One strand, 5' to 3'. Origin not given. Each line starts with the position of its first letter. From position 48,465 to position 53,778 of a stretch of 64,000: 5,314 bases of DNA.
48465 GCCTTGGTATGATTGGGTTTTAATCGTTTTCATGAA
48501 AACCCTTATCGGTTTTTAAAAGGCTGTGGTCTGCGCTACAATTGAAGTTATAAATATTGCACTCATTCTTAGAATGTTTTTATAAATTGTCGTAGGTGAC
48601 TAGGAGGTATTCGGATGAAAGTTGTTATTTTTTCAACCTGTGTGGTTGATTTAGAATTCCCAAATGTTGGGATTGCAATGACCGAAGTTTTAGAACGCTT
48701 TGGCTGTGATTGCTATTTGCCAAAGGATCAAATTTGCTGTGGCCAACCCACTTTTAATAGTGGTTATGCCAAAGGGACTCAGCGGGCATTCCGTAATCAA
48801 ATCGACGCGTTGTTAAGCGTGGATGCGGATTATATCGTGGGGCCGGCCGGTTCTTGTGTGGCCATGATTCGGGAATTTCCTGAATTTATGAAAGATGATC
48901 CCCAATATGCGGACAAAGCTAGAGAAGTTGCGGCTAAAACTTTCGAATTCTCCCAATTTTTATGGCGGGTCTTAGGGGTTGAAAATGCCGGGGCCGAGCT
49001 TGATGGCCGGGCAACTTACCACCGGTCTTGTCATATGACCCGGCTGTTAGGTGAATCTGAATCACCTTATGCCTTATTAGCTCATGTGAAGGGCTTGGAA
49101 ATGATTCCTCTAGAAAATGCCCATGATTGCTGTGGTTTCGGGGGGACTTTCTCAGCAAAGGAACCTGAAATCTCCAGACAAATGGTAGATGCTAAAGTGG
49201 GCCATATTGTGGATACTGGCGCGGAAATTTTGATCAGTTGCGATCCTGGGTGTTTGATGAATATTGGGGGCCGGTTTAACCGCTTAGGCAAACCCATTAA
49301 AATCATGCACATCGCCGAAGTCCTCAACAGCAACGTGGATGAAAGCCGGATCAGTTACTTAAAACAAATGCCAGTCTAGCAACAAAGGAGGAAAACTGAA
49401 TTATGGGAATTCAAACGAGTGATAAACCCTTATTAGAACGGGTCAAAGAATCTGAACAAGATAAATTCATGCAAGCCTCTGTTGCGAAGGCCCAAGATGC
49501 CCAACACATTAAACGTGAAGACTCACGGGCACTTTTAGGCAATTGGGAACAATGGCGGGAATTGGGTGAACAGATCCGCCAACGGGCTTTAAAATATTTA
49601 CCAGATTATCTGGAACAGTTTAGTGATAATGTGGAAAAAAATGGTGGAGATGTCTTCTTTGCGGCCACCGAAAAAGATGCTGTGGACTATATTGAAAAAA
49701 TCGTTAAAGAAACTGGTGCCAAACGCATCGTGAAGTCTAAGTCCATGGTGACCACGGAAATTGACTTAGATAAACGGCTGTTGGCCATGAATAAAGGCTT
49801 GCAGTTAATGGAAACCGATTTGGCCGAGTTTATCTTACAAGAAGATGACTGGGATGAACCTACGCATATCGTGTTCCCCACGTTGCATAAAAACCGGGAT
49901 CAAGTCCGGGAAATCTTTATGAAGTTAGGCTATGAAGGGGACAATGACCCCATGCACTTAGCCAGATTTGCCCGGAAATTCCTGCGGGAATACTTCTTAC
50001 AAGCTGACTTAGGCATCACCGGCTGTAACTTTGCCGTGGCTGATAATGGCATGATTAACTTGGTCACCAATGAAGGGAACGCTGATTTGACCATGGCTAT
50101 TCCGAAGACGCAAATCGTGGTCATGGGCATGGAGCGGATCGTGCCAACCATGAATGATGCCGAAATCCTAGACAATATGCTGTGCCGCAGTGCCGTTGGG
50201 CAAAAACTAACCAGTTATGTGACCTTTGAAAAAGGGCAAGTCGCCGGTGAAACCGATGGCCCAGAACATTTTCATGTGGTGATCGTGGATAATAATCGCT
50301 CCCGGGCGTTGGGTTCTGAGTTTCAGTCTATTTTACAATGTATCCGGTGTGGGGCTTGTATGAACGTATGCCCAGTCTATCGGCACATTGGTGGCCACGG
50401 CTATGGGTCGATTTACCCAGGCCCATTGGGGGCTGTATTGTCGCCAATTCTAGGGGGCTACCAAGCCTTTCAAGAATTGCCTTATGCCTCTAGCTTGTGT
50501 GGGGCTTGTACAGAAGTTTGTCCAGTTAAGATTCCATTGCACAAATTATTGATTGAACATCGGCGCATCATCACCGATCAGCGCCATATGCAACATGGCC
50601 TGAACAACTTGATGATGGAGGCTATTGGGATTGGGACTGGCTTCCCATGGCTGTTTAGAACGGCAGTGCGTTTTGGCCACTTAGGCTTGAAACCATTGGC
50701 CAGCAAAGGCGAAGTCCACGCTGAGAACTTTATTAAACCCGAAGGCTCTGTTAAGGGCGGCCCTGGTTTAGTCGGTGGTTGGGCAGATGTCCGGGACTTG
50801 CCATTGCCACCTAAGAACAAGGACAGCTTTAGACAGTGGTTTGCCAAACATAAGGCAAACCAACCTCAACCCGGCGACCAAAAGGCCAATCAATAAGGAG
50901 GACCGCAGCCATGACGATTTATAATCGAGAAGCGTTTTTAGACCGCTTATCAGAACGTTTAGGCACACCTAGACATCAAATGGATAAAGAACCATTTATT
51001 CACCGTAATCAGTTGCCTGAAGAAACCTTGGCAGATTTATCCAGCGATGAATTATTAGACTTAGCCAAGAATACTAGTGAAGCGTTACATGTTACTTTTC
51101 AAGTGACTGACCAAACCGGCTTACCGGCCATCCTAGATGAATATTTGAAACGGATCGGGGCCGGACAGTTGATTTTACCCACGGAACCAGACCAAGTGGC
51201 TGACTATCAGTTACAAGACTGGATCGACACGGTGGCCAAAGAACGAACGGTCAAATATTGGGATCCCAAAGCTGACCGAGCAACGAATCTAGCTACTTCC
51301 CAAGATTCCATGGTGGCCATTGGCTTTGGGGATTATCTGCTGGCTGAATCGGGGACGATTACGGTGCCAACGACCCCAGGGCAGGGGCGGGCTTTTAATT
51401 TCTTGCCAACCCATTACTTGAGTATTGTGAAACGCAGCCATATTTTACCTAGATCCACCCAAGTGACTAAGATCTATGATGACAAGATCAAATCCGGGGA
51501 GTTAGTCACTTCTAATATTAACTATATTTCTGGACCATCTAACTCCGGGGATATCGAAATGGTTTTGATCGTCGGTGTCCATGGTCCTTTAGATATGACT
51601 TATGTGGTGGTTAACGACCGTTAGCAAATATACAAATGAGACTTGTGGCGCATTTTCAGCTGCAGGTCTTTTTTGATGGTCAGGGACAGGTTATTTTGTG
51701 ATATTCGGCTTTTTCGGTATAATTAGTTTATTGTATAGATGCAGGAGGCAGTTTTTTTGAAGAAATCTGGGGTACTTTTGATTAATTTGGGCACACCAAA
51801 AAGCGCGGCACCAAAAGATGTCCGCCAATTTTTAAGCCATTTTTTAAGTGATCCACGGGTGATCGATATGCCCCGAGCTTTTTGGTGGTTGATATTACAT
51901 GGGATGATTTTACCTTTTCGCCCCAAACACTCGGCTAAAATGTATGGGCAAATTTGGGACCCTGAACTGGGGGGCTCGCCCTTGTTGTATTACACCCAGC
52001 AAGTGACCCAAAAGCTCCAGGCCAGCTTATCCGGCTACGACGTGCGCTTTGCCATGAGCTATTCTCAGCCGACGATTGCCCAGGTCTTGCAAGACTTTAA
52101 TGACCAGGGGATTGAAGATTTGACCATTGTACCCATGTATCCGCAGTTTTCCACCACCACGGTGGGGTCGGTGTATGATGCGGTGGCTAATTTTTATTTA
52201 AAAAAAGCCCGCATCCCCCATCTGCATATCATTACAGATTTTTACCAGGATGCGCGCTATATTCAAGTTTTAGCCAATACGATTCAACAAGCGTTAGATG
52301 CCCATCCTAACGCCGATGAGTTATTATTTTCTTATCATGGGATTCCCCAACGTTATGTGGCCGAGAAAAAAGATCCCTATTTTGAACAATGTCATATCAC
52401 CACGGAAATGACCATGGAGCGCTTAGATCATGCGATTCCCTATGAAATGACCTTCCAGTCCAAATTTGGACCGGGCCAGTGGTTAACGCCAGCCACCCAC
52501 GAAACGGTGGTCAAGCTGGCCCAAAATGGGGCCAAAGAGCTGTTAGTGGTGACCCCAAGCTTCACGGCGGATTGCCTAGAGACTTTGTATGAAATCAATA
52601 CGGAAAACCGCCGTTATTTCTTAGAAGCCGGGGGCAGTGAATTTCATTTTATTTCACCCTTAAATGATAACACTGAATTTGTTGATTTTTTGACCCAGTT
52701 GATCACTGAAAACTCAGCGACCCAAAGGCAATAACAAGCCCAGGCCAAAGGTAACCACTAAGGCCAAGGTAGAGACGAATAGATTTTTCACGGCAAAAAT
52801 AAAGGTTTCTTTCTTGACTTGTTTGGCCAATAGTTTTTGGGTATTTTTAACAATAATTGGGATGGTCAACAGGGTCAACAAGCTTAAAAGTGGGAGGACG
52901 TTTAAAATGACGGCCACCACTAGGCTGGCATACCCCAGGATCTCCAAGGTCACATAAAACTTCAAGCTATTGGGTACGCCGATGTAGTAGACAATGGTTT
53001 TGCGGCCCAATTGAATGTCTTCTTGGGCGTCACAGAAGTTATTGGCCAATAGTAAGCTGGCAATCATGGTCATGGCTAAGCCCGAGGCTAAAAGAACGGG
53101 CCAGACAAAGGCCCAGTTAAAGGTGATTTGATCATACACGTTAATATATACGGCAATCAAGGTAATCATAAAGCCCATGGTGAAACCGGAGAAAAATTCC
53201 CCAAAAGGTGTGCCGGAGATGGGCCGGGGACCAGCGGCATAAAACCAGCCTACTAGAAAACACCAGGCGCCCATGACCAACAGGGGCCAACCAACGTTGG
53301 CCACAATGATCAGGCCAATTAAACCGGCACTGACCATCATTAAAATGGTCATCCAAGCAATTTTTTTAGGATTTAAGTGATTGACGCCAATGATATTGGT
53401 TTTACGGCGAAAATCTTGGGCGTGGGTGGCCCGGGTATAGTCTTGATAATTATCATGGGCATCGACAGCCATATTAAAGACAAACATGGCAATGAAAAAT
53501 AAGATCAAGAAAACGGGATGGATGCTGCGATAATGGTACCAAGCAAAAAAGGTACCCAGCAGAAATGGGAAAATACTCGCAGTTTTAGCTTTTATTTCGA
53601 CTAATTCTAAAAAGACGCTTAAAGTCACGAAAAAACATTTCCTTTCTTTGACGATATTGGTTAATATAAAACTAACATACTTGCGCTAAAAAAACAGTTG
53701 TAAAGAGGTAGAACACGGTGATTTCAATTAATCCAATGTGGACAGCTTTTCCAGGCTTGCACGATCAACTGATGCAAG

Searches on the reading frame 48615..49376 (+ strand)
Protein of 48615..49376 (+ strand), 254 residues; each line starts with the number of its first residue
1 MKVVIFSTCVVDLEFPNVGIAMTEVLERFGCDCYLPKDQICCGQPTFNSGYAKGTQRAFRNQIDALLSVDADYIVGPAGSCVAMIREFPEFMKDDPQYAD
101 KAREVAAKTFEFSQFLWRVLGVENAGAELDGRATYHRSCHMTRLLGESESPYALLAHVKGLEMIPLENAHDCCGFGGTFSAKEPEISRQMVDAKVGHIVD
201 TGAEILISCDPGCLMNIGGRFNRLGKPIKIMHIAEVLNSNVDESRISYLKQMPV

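Call 7: search_protein_families(library=ncbifam, proteins=[window:48615-49376:+])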
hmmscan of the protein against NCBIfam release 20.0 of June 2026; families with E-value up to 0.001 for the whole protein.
window:48615-49376:+ (254 aa): 10 families
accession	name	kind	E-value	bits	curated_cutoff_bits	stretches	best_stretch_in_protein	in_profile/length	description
NF045670.1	quin_L_LdhH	equivalog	1.9e-63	214.8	800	1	1-237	467-705/706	L-lactate dehydrogenase (quinone) large subunit LdhH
NF004898.0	PRK06259.1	equivalog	1.6e-33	116.1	385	1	1-239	262-486/488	fumarate reductase (CoM/CoB) subunit TfrB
NF008434.0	PRK11274.1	equivalog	4.3e-32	111.6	333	1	2-239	169-405/409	glycolate oxidase subunit GlcF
NF008369.0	PRK11168.1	equivalog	1.7e-25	89.7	278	1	2-220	168-383/401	anaerobic glycerol-3-phosphate dehydrogenase subunit C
TIGR03379.1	glycerol3P_GlpC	equivalog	3.4e-16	59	279.9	1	2-209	163-369/397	anaerobic glycerol-3-phosphate dehydrogenase subunit GlpC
TIGR03288.1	CoB_CoM_SS_B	equivalog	1e-09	38.1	345.15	1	3-216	2-236/290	CoB--CoM heterodisulfide reductase subunit B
NF041780.1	hetero_SS_HdrB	equivalog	1.8e-06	27.5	450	0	2-44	5-47/304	ferredoxin:CoB-CoM heterodisulfide reductase subunit HdrB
NF045711.1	sulf_resp_HmcF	equivalog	8.7e-05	21.5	750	0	130-213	334-421/457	sulfate respiration complex iron-sulfur protein HmcF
NF045796.1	DsrK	equivalog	0.00052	18.7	400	1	68-183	259-378/453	sulfate reduction electron transfer complex DsrMKJOP subunit DsrK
NF045663.1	diclust_near_Sec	equivalog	0.0006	18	530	0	167-209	572-611/759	pyridine nucleotide-disulfide oxidoreductase/dicluster-binding protein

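Call 16: find_related_loci(query=window:48615-49376:+, collection=genome_contigs, flank=8000)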
Query window:48615-49376:+ (254 aa) in genome_contigs; peptide patterns used: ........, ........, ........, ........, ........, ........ (x = any residue, [..] = any of these).
271 stretches matched a pattern; 174 encode a relative of the query (tblastn E <= 1e-3); the best 80 are kept; 80 distinct loci.
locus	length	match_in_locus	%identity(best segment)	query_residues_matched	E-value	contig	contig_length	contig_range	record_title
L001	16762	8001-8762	100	1-254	4e-175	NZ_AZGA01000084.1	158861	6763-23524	Agrilactobacillus composti DSM 18527 = JCM 14202 strain DSM 18527 NODE_209, whole genome shotgun sequence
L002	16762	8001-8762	86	1-254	3e-156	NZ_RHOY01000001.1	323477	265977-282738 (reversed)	Agrilactobacillus yilanensis strain 54-2 contig1, whole genome shotgun sequence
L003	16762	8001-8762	83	1-254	5e-150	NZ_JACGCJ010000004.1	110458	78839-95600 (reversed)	Agrilactobacillus fermenti strain CC-MHH1034 contig04, whole genome shotgun sequence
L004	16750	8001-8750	72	1-250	1e-126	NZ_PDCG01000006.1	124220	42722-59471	Bifidobacterium aemilianum strain XV10 ctg_6, whole genome shotgun sequence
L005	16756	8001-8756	73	1-252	2e-126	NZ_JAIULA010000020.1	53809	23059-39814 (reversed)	Ligilactobacillus ubinensis strain WILCCON 0076 NODE_20_length_53809_cov_394.405326, whole genome shotgun sequence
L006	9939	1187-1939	73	1-251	3e-126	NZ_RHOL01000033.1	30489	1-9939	Lacticaseibacillus hegangensis strain 73-4 contig33, whole genome shotgun sequence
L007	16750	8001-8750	73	1-250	3e-125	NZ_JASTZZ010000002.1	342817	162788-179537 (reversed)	Bifidobacterium sp. H1HS16N accn/1678.745.con.0002, whole genome shotgun sequence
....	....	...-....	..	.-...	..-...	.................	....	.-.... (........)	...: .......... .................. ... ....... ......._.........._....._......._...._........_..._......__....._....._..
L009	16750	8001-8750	72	1-250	9e-125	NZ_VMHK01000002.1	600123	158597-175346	Bifidobacterium apousia strain W8102 NODE_2_length_600123_cov_316.972668, whole genome shotgun sequence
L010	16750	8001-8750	72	1-250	5e-124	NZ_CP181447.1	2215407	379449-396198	Bifidobacterium asteroides strain IBH003BA chromosome, complete genome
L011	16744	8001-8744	72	1-248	4e-124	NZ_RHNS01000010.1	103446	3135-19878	Lacticaseibacillus porcinae strain JCM 19617 contig10, whole genome shotgun sequence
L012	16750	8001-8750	72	1-250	7e-124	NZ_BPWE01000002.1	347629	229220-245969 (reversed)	Bifidobacterium mizhiense strain S053-2 contig2, whole genome shotgun sequence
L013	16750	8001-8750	72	1-250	7e-124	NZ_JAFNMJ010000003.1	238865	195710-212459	Bifidobacterium sp. B4142 B4142_Bifido_NODE_3, whole genome shotgun sequence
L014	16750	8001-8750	72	1-250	9e-124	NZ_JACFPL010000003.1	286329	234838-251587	Bifidobacterium choladohabitans strain B14384H11 NODE_3_length_286329_cov_319.267503, whole genome shotgun sequence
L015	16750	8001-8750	72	1-250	1e-123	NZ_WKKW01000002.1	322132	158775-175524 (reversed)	Bifidobacterium asteroides strain VRA_9sq_n contig02, whole genome shotgun sequence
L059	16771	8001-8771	63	1-252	3e-109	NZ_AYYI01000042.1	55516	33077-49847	Loigolactobacillus rennini DSM 20253 NODE_44, whole genome shotgun sequence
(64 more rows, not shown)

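Call 26: search_protein_families(library=pfam, proteins=[L059:6107-7624:+, L059:5208-6041:-, L059:3455-5074:-, L059:2536-3264:-, L059:11165-11653:+, L059:12721-13914:-, L059:14013-14903:-, L059:15016-15675:+])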
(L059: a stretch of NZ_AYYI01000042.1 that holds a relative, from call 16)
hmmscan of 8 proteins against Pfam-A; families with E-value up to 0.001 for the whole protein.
L059:6107-7624:+ (506 aa): 1 family
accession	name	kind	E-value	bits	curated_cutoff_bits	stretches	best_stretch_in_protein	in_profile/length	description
PF07282.18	Cas12f1-like_TNB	-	1.3e-09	38.5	26.3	1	427-476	19-60/60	Cas12f1-like, TNB domain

L059:5208-6041:- (278 aa): 4 families
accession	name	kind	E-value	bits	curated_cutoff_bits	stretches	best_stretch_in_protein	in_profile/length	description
PF00561.26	Abhydrolase_1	-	6.6e-21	75.5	25.8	1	40-263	2-243/245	alpha/beta hydrolase fold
PF12697.13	Abhydrolase_6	-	3.7e-17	64.2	26.3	1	41-271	1-217/217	Alpha/beta hydrolase family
PF03096.20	Ndr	-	1.9e-10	40.4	23.3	1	91-277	85-277/283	Ndr family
PF12146.15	Hydrolase_4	-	1.2e-09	38.2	27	1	41-264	7-238/239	Serine aminopeptidase, S33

L059:3455-5074:- (540 aa): 2 families
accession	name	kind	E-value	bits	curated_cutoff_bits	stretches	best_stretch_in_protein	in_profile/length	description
PF03949.21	Malic_M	-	2.6e-98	328.9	23.5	1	259-513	1-257/258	Malic enzyme, NAD binding domain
PF00390.24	malic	-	8.2e-67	225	23.1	1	68-249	2-182/182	Malic enzyme, N-terminal domain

L059:2536-3264:- (243 aa): 2 families
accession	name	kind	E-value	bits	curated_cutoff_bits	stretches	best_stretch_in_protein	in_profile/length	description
PF07702.18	UTRA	-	2.1e-29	102.6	23.8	1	95-228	2-136/141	UTRA domain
PF00392.27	GntR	-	3.4e-18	65.5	27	1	6-68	2-64/64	Bacterial regulatory proteins, gntR family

L059:11165-11653:+ (163 aa): 0 families

L059:12721-13914:- (398 aa): 1 family
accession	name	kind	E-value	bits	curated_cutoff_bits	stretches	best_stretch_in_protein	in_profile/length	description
PF00999.27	Na_H_Exchanger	-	1.2e-76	258.5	26.2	1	18-381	2-370/375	Sodium/hydrogen exchanger, transmembrane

L059:14013-14903:- (297 aa): 0 families

L059:15016-15675:+ (220 aa): 5 families
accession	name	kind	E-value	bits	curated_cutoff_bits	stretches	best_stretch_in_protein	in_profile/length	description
PF13419.12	HAD_2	-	7.9e-25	88.4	23.8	1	6-183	2-178/178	Haloacid dehalogenase-like hydrolase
PF00702.32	Hydrolase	-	2.9e-17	64.1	26.4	1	4-175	3-189/191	haloacid dehalogenase-like hydrolase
PF13242.12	Hydrolase_like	-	7e-10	39.1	22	1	143-202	6-69/75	HAD-hyrolase-like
PF12710.13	HAD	-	3e-09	38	27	1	5-172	1-187/189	haloacid dehalogenase-like hydrolase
PF08282.18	Hydrolase_3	-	1.6e-05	25.2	20.9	0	5-32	1-28/255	haloacid dehalogenase-like hydrolase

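Call 40: find_related_loci(query=L059:6107-7624:+, collection=metagenome_contigs, flank=1500)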
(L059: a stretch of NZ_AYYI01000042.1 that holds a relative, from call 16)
Query L059:6107-7624:+ (506 aa) in metagenome_contigs; peptide patterns used: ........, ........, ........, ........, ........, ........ (x = any residue, [..] = any of these).
61 stretches matched a pattern; 1 encode a relative of the query (tblastn E <= 1e-3); 1 distinct loci.
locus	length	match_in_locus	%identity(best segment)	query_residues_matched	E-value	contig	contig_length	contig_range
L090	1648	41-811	81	243-497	3e-150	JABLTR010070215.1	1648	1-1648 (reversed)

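Call 41: find_related_loci(query=L059:6107-7624:+, collection=viral_contigs, flank=1500)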
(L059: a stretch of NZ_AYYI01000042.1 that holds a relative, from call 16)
Query L059:6107-7624:+ (506 aa) in viral_contigs; peptide patterns used: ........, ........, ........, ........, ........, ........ (x = any residue, [..] = any of these).
4 stretches matched a pattern, but none encodes a relative of the query by tblastn (E <= 1e-3).

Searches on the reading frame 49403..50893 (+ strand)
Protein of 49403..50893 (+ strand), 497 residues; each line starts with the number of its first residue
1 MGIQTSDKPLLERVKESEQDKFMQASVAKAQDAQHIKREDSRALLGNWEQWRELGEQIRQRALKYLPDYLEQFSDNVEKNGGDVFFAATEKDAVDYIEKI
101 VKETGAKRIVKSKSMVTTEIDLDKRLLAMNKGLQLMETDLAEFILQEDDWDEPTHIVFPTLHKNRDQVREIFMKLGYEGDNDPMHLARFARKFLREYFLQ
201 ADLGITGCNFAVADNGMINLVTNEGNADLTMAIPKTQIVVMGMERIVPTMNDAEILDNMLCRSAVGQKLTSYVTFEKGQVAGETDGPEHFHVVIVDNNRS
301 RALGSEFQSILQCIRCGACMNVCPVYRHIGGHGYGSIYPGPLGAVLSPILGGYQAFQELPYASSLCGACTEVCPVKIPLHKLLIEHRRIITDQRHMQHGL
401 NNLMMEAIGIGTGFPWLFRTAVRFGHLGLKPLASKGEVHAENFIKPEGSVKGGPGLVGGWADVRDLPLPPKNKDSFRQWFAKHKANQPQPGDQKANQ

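Call 7: search_protein_families(library=ncbifam, proteins=[window:49403-50893:+])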
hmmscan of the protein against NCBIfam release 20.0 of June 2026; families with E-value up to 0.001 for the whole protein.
window:49403-50893:+ (497 aa): 18 families
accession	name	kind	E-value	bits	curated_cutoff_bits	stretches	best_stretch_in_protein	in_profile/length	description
TIGR00273.1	TIGR00273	equivalog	8.9e-157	522.4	444.8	1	19-467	2-432/432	LutB/LldF family L-lactate oxidation iron-sulfur protein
NF045670.1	quin_L_LdhH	equivalog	2.8e-112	376.3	800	1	12-437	4-425/706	L-lactate dehydrogenase (quinone) large subunit LdhH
NF008369.0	PRK11168.1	equivalog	3.1e-06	26.3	278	1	309-404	9-99/401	anaerobic glycerol-3-phosphate dehydrogenase subunit C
NF045663.1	diclust_near_Sec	equivalog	3.4e-06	25.5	530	1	310-398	306-390/759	pyridine nucleotide-disulfide oxidoreductase/dicluster-binding protein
NF004898.0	PRK06259.1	equivalog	3.2e-05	22.8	385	1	305-396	128-221/488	fumarate reductase (CoM/CoB) subunit TfrB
NF008434.0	PRK11274.1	equivalog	4.1e-05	22.7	333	1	294-427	5-138/409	glycolate oxidase subunit GlcF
NF003454.1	PRK05035.1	equivalog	6.2e-05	21.7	345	0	309-325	365-381/556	electron transport complex subunit RsxC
NF040864.1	HgcB_ferredoxin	equivalog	6.7e-05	22.6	99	0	312-325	45-58/93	mercury methylation ferredoxin HgcB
NF004616.0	PRK05950.1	subfamily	0.0001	21.5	228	0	305-328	141-164/238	succinate dehydrogenase iron-sulfur subunit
NF058577.1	FdxA_fam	equivalog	0.00016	21.8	65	0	312-325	37-50/52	4Fe-4S ferredoxin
TIGR04395.1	cutC_activ_rSAM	equivalog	0.00023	20.5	360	0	312-328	55-71/309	choline TMA-lyase-activating enzyme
NF041890.1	hdrC_Methbact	equivalog_domain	0.0004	20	270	0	305-328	23-46/192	ferredoxin:CoB-CoM heterodisulfide reductase subunit HdrC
TIGR03379.1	glycerol3P_GlpC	equivalog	0.00045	19.1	279.9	0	309-404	3-95/397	anaerobic glycerol-3-phosphate dehydrogenase subunit GlpC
TIGR01971.1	NuoI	subfamily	0.0005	19.6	113.05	0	309-325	79-95/121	NADH-quinone oxidoreductase, chain I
NF042909.1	FMH_DH_FwdF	exception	0.00057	19.1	375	0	312-325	226-239/336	tungsten-dependent formylmethanofuran dehydrogenase subunit FwdF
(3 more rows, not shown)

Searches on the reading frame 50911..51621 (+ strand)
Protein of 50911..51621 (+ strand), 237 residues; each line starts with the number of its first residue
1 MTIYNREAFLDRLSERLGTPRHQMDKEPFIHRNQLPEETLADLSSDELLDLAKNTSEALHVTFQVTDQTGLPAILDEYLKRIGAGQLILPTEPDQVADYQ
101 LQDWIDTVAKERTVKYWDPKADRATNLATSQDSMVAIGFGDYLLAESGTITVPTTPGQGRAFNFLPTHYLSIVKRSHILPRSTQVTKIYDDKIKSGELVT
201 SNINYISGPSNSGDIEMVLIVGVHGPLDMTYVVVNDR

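Call 7: search_protein_families(library=ncbifam, proteins=[window:50911-51621:+])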
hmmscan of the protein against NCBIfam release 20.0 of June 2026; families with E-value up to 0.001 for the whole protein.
window:50911-51621:+ (237 aa): 0 families

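Call 9: search_protein_families(library=pfam, proteins=[window:50911-51621:+])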
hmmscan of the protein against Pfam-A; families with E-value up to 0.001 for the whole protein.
window:50911-51621:+ (237 aa): 1 family
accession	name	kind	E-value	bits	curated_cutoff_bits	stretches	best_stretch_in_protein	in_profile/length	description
PF02589.21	LUD_dom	-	5.6e-26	91.9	22.6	1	62-234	14-189/189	LUD domain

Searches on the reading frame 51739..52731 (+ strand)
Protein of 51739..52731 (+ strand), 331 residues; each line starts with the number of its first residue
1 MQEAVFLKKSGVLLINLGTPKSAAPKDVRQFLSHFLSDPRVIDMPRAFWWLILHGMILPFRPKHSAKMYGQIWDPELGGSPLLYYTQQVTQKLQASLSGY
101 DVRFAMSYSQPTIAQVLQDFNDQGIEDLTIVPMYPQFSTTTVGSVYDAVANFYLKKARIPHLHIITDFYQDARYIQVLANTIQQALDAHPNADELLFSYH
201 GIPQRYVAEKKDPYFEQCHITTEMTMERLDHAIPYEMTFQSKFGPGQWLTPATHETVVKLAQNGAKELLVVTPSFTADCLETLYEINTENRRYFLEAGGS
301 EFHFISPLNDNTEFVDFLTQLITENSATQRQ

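Call 7: search_protein_families(library=ncbifam, proteins=[window:51739-52731:+])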
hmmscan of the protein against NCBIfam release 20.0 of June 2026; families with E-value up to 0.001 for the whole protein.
window:51739-52731:+ (331 aa): 5 families
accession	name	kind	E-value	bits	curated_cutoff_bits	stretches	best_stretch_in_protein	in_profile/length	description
TIGR00109.1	hemH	equivalog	3.4e-95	319.2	124.6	1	8-325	4-320/322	ferrochelatase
NF000689.1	PRK00035.2-1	equivalog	7.2e-23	81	408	1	78-325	49-310/311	ferrochelatase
NF009095.0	PRK12435.1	subfamily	4.3e-21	75.3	455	1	80-326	53-307/311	ferrochelatase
NF033198.0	F430_CfbA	equivalog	1.5e-06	28.2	120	0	88-134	20-67/122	sirohydrochlorin nickelochelatase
NF002090.2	PRK00923.1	subfamily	3.2e-05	24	120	0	88-134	21-68/129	sirohydrochlorin nickelochelatase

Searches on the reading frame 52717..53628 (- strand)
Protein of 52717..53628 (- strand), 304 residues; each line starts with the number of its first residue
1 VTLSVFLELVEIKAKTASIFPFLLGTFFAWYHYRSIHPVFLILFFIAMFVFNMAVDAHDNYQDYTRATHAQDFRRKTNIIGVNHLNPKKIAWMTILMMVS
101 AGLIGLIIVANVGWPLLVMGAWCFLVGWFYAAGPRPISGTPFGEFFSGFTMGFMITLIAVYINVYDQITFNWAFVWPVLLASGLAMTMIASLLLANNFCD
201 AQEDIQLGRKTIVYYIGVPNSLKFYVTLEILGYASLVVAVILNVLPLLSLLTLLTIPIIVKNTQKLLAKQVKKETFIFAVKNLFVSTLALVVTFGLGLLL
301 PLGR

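Call 7: search_protein_families(library=ncbifam, proteins=[window:52717-53628:-])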
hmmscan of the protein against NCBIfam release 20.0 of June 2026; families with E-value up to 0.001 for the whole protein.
window:52717-53628:- (304 aa): 10 families
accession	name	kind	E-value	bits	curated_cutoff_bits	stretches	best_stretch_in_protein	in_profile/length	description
NF004752.0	PRK06080.1-4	subfamily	2.9e-109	365.3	289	1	1-299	1-299/300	1,4-dihydroxy-2-naphthoate polyprenyltransferase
NF009926.0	PRK13387.1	equivalog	4.7e-72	242.8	316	1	1-300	1-313/317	1,4-dihydroxy-2-naphthoate polyprenyltransferase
NF004749.0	PRK06080.1-1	equivalog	4.1e-42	144.4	277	1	4-300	20-307/311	1,4-dihydroxy-2-naphthoate polyprenyltransferase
NF004753.0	PRK06080.1-5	equivalog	1.9e-29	102.9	555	1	5-276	13-281/312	1,4-dihydroxy-2-naphthoate polyprenyltransferase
NF004751.0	PRK06080.1-3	equivalog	8e-28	97.8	264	1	13-300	20-295/296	1,4-dihydroxy-2-naphthoate polyprenyltransferase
TIGR02235.1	menA_cyano-plnt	equivalog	4.8e-15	55.6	225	1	15-293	11-282/285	2-carboxy-1,4-naphthoquinone phytyltransferase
TIGR00751.1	menA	equivalog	1.8e-13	50.6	102.15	1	19-274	9-262/284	1,4-dihydroxy-2-naphthoate octaprenyltransferase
NF004617.0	PRK05951.1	equivalog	3.8e-12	46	239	1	32-296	43-291/306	prenyltransferase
NF004750.0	PRK06080.1-2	equivalog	1.7e-07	30.8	346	1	22-300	25-300/301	1,4-dihydroxy-2-naphthoate polyprenyltransferase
NF004754.0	PRK06080.1-6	equivalog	1.6e-05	24.4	522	1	16-268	22-272/308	1,4-dihydroxy-2-naphthoate polyprenyltransferase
